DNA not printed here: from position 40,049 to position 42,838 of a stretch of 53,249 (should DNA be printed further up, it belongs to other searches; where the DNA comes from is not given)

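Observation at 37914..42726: Flagellar two-component system co-transcribed with a secreted AMIN-TPR giant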

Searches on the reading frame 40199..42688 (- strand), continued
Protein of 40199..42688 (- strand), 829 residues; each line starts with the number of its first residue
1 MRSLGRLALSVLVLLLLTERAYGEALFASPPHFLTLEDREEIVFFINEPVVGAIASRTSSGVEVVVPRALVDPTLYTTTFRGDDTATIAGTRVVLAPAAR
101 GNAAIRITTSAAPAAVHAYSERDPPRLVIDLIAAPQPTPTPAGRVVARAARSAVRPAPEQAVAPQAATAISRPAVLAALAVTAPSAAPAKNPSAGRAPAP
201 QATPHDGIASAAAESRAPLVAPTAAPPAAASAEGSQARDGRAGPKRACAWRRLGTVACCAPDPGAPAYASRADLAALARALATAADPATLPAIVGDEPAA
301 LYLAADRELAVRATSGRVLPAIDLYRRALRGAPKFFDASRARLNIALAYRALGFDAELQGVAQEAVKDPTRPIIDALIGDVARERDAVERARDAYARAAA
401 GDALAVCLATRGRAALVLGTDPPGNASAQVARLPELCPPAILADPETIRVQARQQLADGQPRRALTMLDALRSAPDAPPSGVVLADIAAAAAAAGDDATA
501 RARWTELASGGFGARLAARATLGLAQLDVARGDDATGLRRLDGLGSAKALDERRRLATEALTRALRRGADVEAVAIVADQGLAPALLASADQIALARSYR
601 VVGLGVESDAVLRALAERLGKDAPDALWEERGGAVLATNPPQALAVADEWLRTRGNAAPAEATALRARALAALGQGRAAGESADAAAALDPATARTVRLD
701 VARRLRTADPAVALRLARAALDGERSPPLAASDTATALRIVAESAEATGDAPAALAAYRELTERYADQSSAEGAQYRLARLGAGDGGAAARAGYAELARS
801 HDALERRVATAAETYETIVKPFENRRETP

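Call 32: search_solved_structures(query=A1, max_evalue=10, show_alignments=2)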
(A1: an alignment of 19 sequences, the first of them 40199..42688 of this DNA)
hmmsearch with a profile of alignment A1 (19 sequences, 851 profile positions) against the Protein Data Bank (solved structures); distinct sequences matched with E-value up to 10: 45.
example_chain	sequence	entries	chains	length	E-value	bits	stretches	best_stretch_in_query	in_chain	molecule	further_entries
7yeh_B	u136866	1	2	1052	2e-06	29.7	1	335-420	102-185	UDP-N-acetylglucosamine--peptide N-acetylglucosaminyltransferase 110 kDa subunit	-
7yea_A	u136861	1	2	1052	2e-06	29.7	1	335-420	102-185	UDP-N-acetylglucosamine--peptide N-acetylglucosaminyltransferase 110 kDa subunit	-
7ntf_A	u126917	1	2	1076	2.2e-06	29.6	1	335-420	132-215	Isoform 1 of UDP-N-acetylglucosamine--peptide N-acetylglucosaminyltransferase 110 kDa subu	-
6eou_A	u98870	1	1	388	5.1e-06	28.4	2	335-420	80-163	UDP-N-acetylglucosamine--peptide N-acetylglucosaminyltransferase 110 kDa subunit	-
1w3b_A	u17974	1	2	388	5.2e-06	28.3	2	336-420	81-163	UDP-N-ACETYLGLUCOSAMINE--PEPTIDE N-ACETYLGLUCOSAMINYLTRANSFERASE 110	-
6g5s_A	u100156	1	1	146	0.023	16.3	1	762-819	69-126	Cell division coordinator CpoB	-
6vfh_A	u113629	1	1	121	0.038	15.6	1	341-421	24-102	T33_dn10A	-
6v8e_A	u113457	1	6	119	0.039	15.5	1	341-421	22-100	Designed protein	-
6vfj_B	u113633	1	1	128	0.046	15.3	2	341-421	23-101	I53_dn5B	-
6vfi_B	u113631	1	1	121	0.049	15.2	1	341-421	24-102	O43_dn18B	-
9qhb_A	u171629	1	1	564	0.097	14.2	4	336-421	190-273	Engineered tetratricopeptide repeat protein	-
8cm9_A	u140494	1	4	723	0.14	13.7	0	335-359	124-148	UDP-N-acetylglucosamine--peptide N-acetylglucosaminyltransferase 110 kDa subunit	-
9gzg_A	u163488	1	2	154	0.15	13.6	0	741-781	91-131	Engineered CTPR protein with glutamic acids for conductivity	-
5hgv_A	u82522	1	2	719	0.15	13.6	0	335-359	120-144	UDP-N-acetylglucosamine--peptide N-acetylglucosaminyltransferase 110 kDa subunit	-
6ibo_A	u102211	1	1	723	0.15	13.6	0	335-359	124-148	UDP-N-acetylglucosamine--peptide N-acetylglucosaminyltransferase 110 kDa subunit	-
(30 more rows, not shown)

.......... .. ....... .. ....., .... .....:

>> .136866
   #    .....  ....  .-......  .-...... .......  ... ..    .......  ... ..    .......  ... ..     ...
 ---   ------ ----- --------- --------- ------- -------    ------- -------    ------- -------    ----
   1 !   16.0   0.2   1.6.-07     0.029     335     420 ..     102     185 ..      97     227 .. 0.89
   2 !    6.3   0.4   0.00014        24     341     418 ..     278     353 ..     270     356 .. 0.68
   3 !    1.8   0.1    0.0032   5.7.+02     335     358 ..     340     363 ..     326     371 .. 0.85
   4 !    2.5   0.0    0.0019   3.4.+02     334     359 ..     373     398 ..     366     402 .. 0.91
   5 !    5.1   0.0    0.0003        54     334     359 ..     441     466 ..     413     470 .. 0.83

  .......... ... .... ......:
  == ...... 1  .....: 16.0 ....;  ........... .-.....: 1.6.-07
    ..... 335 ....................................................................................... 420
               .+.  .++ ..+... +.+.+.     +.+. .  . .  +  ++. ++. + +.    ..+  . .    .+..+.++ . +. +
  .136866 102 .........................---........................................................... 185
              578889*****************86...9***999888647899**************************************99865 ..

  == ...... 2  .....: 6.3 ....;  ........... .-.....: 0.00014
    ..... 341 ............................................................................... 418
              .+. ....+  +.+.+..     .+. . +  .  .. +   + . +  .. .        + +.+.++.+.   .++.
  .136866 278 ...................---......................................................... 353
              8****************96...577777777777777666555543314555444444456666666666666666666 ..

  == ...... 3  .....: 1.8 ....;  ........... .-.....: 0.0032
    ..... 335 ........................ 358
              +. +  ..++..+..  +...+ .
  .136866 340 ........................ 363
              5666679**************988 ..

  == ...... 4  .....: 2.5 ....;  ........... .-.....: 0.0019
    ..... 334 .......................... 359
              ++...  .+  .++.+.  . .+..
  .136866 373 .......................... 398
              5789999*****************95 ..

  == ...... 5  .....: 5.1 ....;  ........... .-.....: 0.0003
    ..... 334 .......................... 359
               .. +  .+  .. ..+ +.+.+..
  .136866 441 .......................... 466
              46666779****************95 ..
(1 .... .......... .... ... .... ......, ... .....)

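Call 77: search_protein_representatives(alignment_id=A1)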
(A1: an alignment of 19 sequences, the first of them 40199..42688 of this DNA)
Query: 19 sequences, 851 profile positions. Proteins with E-value up to 0.001 (for the whole library): 147; up to 1e-10: 61; up to 1e-30: 33. The best 147 are listed.
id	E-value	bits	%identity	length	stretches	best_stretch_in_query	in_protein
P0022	0.0e+00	1156.2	-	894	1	2-851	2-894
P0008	0.0e+00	1090.3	-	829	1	1-851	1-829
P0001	0.0e+00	1037.6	-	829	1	1-851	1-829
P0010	2.0e-280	949.5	-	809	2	216-850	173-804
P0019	8.9e-253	858.0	-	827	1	92-851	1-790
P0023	9.0e-237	805.0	-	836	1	9-846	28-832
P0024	1.0e-224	765.1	-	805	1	15-847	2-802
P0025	1.6e-211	721.5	-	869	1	19-850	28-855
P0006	7.8e-208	709.3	-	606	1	1-625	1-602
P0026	4.9e-178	610.7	-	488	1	366-851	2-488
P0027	5.8e-169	580.7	-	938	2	144-848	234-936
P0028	2.5e-163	562.1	-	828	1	12-839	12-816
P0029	1.2e-158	546.5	-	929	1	6-847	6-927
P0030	9.1e-157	540.4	-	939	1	15-849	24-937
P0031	2.9e-153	528.8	-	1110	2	160-847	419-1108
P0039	1.1e-72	262.1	-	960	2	11-566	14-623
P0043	2.5e-59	218.0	-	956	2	9-582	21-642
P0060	1.1e-19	86.9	-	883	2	107-613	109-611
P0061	5.1e-18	81.4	-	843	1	110-600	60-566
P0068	3.7e-15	71.9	-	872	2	172-598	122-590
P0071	5.8e-13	64.6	-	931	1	120-600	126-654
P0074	5.1e-12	61.5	-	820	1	189-597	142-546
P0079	2.1e-10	56.2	-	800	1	125-837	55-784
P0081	8.4e-10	54.2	-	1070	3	107-611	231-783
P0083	2.1e-09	52.8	-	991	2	107-598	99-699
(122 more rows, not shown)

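Call 78: find_encoding_contigs(protein=P0060, flank=8000, max_places=1)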
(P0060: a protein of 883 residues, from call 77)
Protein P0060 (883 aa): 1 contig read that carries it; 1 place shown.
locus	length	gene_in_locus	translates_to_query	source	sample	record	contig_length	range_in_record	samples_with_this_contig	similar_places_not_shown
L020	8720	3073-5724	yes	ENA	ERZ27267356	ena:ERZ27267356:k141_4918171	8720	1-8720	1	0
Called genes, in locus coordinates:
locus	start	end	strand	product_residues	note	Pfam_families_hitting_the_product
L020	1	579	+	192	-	?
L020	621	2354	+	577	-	PF01075:Glyco_transf_9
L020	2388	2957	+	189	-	PF27299:TP0873_N (weak)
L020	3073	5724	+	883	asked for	PF14559:TPR_19 (faint), PF00515:TPR_1 (faint), PF07719:TPR_2 (faint)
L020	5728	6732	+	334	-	PF00512:HisKA, PF02518:HATPase_c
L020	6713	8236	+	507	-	PF00072:Response_reg, PF00158:Sigma54_activat, PF14532:Sigma54_activ_2, PF07728:AAA_5 (weak), PF25601:AAA_lid_14, PF02954:HTH_8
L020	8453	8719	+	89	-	?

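Call 79: list_cluster_members(proteins=[P0039, P0043, P0060, P0061, P0068, P0071, P0074, P0079, P0081, P0083])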
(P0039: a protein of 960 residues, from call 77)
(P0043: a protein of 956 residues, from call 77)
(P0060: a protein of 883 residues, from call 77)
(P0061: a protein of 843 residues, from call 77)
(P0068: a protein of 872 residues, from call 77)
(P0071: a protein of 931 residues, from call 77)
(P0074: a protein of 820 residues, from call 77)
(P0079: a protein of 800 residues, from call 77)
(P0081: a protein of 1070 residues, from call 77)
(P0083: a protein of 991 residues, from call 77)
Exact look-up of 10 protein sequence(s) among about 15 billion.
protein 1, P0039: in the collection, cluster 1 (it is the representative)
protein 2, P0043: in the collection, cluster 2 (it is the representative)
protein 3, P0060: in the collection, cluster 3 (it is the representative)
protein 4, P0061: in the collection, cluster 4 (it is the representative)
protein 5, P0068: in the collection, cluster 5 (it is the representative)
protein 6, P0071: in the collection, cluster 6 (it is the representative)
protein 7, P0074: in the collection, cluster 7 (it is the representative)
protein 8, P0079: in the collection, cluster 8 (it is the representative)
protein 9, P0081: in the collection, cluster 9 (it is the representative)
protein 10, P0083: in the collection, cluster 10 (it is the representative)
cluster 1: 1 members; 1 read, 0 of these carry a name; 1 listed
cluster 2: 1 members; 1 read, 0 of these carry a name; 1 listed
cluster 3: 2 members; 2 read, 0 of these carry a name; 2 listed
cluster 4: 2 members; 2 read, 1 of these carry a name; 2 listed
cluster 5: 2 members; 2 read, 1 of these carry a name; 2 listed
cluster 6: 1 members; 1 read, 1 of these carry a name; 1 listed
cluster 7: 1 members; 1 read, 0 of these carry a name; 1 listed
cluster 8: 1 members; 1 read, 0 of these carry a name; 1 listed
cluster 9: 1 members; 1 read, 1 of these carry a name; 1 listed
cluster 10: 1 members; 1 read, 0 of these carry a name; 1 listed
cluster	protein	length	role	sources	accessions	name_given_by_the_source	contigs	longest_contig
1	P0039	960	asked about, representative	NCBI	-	-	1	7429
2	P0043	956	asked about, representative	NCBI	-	-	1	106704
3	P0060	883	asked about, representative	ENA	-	-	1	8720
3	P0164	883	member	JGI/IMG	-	-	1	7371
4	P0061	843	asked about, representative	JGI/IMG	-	tetratricopeptide (TPR) repeat protein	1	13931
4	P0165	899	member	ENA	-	-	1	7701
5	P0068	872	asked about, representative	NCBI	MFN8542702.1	MAG: hypothetical protein U0807_00605 [Candidatus Binatia bacterium]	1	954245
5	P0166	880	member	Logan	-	-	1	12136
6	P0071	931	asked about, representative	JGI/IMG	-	tetratricopeptide (TPR) repeat protein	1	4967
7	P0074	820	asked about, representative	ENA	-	-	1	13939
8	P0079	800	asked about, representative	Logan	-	-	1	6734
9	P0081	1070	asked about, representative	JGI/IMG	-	tetratricopeptide (TPR) repeat protein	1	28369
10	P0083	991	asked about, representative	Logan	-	-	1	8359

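Call 80: find_encoding_contigs(protein=P0081, flank=8000, max_places=1)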
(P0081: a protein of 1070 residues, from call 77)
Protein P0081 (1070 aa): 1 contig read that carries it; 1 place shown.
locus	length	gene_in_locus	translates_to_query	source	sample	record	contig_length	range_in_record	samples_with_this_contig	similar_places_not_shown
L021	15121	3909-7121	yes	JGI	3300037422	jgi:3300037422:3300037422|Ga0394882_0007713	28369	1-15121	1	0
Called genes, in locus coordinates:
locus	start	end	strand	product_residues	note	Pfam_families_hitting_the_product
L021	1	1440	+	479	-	?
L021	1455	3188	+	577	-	PF01075:Glyco_transf_9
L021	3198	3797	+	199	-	PF27299:TP0873_N (weak)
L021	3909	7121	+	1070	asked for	PF13428:TPR_14 (faint)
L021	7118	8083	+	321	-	PF00512:HisKA, PF02518:HATPase_c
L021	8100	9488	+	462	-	PF00072:Response_reg, PF00158:Sigma54_activat, PF14532:Sigma54_activ_2, PF07728:AAA_5 (weak), PF25601:AAA_lid_14, PF02954:HTH_8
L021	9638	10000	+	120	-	PF00460:Flg_bb_rod (weak)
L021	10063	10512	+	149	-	PF00460:Flg_bb_rod, PF06429:Flg_bbr_C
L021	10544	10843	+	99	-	PF02049:FliE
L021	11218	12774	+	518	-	PF01514:YscJ_FliF, PF08345:YscJ_FliF_C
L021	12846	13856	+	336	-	PF03448:MgtE_N (faint), PF14842:FliG_N, PF14841:FliG_M, PF01706:FliG_C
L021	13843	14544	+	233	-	PF06635:T3SS_SCTL (weak), PF02108:FliH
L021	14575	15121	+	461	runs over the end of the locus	PF02874:ATP-synt_ab_N (weak), PF00006:ATP-synt_ab, PF18269:T3SS_ATPase_C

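Call 81: find_encoding_contigs(protein=P0043, flank=8000, max_places=1)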
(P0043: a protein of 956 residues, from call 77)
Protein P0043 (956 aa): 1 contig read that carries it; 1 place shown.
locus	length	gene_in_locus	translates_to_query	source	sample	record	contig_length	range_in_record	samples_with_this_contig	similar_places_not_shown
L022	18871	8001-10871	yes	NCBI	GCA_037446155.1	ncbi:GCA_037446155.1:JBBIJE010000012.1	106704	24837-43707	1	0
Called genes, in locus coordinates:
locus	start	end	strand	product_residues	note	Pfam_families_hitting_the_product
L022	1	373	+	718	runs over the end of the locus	PF13439:Glyco_transf_4, PF13579:Glyco_trans_4_4, PF13432:TPR_16 (faint), PF00534:Glycos_transf_1, PF13692:Glyco_trans_1_4, PF13428:TPR_14 (faint), PF14559:TPR_19, PF14559:TPR_19 (weak), +9 more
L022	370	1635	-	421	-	PF04464:Glyphos_transf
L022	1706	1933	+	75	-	-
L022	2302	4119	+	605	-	PF20157:Maf_flag10_N (faint), PF13524:Glyco_trans_1_2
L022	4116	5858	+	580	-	PF01075:Glyco_transf_9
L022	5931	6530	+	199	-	PF27299:TP0873_N (weak)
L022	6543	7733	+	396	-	-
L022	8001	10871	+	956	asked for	-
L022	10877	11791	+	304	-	PF00512:HisKA, PF02518:HATPase_c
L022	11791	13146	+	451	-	PF00072:Response_reg, PF00158:Sigma54_activat, PF14532:Sigma54_activ_2, PF07728:AAA_5, PF25601:AAA_lid_14, PF02954:HTH_8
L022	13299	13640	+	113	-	PF00460:Flg_bb_rod (weak)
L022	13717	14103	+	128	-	PF06429:Flg_bbr_C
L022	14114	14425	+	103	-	PF02049:FliE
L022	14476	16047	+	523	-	PF01514:YscJ_FliF, PF08345:YscJ_FliF_C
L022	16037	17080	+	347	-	PF14842:FliG_N, PF14841:FliG_M, PF01706:FliG_C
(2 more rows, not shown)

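Call 82: find_encoding_contigs(protein=P0068, flank=8000, max_places=1)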
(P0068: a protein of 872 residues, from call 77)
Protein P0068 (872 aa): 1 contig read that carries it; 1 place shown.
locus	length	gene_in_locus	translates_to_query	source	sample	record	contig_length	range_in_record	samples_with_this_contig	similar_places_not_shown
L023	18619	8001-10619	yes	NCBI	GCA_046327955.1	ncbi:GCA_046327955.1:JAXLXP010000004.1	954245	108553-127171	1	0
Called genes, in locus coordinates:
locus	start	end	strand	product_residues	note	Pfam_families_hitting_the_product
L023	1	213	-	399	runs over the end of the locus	PF00890:FAD_binding_2 (weak), PF01266:DAO, PF13450:NAD_binding_8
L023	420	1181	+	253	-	PF07719:TPR_2 (faint), PF13428:TPR_14 (faint), PF13414:TPR_11 (faint), PF13432:TPR_16 (faint), PF14559:TPR_19 (weak)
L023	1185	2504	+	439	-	PF05159:Capsule_synth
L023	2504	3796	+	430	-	PF13524:Glyco_trans_1_2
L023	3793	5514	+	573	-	PF13524:Glyco_trans_1_2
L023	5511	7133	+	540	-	PF01075:Glyco_transf_9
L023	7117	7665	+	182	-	-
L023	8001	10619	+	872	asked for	-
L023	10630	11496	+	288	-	PF00512:HisKA, PF02518:HATPase_c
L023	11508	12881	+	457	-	PF00072:Response_reg, PF00158:Sigma54_activat, PF14532:Sigma54_activ_2, PF07728:AAA_5, PF25601:AAA_lid_14, PF02954:HTH_8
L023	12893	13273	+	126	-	PF00460:Flg_bb_rod (weak)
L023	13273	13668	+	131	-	PF00460:Flg_bb_rod (weak), PF06429:Flg_bbr_C (weak)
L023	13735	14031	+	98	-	PF02049:FliE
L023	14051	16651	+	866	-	PF01514:YscJ_FliF, PF03448:MgtE_N (faint), PF08345:YscJ_FliF_C, PF14842:FliG_N, PF14841:FliG_M, PF01706:FliG_C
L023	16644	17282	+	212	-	PF06635:T3SS_SCTL, PF02108:FliH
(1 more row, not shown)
